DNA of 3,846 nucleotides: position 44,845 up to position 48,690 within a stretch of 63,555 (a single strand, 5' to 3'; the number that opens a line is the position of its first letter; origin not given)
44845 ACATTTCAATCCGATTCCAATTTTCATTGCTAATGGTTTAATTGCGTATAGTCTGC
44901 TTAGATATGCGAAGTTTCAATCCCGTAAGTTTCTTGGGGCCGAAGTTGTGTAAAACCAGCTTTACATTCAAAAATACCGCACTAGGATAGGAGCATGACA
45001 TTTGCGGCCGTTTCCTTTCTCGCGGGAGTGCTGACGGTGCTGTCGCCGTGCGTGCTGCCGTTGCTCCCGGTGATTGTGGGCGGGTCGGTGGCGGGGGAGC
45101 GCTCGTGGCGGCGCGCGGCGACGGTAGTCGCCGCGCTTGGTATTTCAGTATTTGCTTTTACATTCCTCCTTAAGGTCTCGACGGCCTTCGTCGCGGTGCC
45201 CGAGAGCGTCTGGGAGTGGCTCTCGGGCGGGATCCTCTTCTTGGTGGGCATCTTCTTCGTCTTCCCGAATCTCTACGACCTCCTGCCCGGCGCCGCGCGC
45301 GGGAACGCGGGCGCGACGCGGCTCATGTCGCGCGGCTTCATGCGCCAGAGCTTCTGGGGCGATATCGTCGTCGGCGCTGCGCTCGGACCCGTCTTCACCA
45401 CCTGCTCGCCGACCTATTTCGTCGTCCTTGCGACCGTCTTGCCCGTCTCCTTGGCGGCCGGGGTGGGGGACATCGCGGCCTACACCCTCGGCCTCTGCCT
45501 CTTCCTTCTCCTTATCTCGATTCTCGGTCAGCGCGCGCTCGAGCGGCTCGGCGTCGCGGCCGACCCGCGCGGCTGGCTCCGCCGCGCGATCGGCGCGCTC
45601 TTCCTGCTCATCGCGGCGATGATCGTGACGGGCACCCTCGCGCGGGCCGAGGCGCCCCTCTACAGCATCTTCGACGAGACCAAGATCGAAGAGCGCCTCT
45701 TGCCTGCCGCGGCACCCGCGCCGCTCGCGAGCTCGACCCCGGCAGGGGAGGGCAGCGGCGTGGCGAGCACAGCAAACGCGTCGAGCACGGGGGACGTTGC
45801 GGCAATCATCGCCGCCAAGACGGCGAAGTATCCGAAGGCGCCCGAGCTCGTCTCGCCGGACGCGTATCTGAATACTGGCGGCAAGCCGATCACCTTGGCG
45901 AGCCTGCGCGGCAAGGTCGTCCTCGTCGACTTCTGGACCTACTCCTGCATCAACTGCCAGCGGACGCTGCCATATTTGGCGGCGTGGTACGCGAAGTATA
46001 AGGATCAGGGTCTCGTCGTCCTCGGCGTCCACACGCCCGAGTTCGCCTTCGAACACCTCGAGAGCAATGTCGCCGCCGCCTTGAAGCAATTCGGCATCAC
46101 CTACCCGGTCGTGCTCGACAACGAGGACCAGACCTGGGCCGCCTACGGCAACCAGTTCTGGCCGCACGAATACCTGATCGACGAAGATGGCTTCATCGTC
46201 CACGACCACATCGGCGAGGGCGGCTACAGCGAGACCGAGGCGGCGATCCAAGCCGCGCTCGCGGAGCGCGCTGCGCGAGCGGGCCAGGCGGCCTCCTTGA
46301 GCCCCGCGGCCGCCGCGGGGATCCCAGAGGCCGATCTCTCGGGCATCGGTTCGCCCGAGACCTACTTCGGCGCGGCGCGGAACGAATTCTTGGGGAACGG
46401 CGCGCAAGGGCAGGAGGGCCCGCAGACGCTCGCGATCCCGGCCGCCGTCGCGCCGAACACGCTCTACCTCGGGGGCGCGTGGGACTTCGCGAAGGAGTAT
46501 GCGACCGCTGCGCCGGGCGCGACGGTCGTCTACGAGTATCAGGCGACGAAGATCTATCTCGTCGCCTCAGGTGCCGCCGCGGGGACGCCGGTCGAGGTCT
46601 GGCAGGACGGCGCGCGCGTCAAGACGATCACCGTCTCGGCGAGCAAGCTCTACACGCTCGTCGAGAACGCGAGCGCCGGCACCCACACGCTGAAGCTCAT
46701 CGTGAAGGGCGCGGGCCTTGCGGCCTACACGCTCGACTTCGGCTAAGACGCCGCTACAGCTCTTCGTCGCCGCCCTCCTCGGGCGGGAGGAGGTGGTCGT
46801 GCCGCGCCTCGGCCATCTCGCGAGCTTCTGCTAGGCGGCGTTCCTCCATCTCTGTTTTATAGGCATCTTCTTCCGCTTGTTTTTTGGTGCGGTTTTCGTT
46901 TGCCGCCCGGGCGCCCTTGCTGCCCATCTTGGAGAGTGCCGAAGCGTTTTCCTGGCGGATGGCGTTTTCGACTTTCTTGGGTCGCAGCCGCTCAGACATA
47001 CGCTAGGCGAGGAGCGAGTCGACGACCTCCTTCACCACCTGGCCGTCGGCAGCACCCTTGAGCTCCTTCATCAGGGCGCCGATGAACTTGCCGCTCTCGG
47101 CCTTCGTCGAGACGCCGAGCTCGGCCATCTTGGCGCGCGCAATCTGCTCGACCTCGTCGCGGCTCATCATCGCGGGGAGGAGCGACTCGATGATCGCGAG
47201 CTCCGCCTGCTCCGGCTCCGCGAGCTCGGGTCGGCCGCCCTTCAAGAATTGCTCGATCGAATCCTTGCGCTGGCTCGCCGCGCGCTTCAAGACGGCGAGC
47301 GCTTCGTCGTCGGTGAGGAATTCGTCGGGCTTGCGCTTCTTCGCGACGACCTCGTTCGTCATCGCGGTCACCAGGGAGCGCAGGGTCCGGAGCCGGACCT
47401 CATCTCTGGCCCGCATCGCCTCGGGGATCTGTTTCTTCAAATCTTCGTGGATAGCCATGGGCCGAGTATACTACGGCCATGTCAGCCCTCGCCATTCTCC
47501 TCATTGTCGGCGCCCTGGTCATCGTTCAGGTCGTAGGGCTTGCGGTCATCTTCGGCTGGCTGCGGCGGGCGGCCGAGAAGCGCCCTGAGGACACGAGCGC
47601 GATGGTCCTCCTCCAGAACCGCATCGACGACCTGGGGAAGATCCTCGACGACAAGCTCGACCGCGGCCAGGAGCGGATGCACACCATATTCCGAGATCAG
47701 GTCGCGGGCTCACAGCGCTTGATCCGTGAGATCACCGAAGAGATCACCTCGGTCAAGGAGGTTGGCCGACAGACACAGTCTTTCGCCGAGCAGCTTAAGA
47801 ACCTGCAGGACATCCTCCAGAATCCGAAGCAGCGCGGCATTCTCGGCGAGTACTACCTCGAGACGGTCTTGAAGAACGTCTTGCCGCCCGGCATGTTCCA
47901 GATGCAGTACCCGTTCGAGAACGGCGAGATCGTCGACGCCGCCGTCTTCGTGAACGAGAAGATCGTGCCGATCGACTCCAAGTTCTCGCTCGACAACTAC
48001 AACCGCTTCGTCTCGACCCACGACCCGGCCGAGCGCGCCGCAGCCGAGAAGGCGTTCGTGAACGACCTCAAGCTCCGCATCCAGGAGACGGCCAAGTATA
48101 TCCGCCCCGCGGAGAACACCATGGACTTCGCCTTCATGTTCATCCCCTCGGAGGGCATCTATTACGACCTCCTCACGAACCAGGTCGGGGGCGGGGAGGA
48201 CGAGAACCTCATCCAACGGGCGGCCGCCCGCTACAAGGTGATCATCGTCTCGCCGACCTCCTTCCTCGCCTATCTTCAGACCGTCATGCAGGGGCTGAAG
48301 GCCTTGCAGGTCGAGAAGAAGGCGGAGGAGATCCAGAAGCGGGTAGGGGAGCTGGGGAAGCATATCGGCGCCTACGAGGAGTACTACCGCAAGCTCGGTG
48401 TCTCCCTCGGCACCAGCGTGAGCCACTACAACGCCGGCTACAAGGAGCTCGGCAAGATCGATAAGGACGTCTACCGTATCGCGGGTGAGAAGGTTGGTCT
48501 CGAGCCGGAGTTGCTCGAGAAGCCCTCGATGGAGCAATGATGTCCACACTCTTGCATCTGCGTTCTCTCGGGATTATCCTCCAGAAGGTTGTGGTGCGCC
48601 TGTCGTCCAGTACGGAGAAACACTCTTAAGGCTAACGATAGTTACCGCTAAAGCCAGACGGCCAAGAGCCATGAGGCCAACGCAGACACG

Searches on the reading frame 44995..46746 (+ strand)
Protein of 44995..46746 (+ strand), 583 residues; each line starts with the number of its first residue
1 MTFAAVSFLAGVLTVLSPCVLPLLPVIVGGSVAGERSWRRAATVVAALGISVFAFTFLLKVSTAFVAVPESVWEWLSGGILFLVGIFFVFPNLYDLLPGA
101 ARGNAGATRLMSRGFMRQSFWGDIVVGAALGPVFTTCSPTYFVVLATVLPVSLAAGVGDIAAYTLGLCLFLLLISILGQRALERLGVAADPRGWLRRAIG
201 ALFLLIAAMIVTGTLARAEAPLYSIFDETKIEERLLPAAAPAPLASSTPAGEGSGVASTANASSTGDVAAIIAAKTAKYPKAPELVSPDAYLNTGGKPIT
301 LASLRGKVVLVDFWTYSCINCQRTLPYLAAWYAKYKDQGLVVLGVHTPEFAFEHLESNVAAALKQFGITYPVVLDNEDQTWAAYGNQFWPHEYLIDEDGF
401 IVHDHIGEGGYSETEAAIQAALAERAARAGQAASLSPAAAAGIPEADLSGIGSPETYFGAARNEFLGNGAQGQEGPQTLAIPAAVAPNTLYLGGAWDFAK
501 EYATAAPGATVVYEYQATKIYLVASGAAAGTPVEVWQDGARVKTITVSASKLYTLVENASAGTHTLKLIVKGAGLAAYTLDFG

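Call 64: search_protein_families(library=pfam, proteins=[window:44995-46746:+], max_evalue=0.00001)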
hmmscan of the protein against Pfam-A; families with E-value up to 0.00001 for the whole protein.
window:44995-46746:+ (583 aa): 4 families
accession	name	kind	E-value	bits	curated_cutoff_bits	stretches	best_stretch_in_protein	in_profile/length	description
PF17991.7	Thioredoxin_10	-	6.7e-24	85.5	27.1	1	453-583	1-142/142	Thioredoxin like C-terminal domain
PF00578.27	AhpC-TSA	-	7.9e-16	58.6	26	1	282-403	5-123/124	AhpC/TSA family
PF08534.16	Redoxin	-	9.1e-16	58.4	26.6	1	289-410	8-137/148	Redoxin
PF13905.12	Thioredoxin_8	-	2.4e-07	31.5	27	1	306-400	1-93/94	Thioredoxin-like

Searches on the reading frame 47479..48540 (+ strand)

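Call 64: search_protein_families(library=pfam, proteins=[window:47479-48540:+], max_evalue=0.00001)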
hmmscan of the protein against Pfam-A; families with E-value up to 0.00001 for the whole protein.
window:47479-48540:+ (353 aa): 1 family
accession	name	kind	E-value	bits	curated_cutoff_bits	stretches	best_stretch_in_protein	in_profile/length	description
PF02646.22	RmuC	-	7.9e-54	183.2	26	1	48-324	2-270/291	RmuC family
